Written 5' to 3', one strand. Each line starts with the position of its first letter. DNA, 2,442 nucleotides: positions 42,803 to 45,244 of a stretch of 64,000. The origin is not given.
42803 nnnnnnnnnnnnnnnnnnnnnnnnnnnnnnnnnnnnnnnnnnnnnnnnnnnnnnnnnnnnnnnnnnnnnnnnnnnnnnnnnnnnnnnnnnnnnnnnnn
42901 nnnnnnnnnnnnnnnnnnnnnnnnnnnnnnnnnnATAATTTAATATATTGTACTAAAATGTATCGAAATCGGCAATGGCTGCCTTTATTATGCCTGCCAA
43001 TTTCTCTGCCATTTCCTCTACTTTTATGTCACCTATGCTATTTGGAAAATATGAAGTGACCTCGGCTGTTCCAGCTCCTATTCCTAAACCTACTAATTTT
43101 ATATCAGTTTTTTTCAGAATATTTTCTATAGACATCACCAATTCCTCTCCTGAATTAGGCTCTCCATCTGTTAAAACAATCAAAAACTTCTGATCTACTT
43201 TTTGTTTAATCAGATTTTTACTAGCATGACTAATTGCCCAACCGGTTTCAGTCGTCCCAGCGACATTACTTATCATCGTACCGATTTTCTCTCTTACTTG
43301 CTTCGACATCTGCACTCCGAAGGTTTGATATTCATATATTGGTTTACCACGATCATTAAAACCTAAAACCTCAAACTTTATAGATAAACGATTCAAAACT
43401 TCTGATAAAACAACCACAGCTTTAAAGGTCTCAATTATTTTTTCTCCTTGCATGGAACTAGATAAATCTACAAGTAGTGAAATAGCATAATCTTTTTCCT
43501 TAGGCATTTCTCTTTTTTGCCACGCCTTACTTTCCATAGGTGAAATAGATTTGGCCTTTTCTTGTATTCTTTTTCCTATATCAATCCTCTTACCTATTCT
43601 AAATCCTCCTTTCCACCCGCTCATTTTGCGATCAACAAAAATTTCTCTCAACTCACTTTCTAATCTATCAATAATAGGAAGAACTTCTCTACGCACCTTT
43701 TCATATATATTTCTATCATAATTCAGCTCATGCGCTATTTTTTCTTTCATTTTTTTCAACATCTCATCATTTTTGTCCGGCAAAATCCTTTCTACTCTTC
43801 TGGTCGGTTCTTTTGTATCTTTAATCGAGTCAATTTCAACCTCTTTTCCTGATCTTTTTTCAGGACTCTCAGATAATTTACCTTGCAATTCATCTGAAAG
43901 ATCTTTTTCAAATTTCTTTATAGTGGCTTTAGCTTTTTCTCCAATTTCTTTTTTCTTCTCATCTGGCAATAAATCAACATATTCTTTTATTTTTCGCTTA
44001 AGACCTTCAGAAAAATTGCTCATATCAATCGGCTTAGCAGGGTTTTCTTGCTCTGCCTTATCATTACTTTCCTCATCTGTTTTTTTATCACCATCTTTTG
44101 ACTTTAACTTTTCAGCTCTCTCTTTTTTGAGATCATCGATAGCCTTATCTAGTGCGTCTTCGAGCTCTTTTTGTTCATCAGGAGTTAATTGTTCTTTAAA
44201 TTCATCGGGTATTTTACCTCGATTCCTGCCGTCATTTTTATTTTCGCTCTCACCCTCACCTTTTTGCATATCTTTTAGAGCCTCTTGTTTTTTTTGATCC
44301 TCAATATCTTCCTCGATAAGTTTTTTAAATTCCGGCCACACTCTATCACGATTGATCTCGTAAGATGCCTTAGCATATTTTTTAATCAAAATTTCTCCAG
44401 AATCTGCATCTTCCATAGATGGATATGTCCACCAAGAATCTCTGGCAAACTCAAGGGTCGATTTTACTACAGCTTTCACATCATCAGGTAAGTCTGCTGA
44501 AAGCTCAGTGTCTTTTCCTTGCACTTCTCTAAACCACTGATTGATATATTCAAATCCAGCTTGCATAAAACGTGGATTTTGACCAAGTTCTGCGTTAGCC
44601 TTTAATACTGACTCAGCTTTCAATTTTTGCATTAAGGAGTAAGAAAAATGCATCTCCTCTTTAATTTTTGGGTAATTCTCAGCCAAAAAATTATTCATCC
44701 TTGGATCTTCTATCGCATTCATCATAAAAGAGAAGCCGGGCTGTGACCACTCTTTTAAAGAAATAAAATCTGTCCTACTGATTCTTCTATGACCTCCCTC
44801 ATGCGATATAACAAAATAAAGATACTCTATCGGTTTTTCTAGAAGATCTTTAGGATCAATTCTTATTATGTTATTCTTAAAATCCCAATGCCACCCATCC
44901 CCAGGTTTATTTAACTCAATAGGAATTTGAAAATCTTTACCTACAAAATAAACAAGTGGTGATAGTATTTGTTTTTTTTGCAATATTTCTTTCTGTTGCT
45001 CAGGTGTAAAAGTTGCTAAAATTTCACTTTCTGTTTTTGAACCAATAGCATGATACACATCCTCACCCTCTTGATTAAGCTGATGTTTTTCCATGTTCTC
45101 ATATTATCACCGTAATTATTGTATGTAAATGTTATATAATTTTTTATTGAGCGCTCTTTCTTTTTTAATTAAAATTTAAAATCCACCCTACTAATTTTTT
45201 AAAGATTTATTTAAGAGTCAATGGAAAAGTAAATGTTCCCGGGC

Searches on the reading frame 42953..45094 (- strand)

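Call 64: search_protein_families(library=ncbifam, proteins=[window:42953-45094:-], max_evalue=0.001)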
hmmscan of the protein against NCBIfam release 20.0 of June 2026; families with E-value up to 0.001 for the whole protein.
window:42953-45094:- (713 aa): 1 family
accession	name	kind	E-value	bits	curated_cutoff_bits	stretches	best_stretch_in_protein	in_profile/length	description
TIGR01651.1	CobT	equivalog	6.3e-06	25.2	759.05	1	398-582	257-439/600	cobaltochelatase subunit CobT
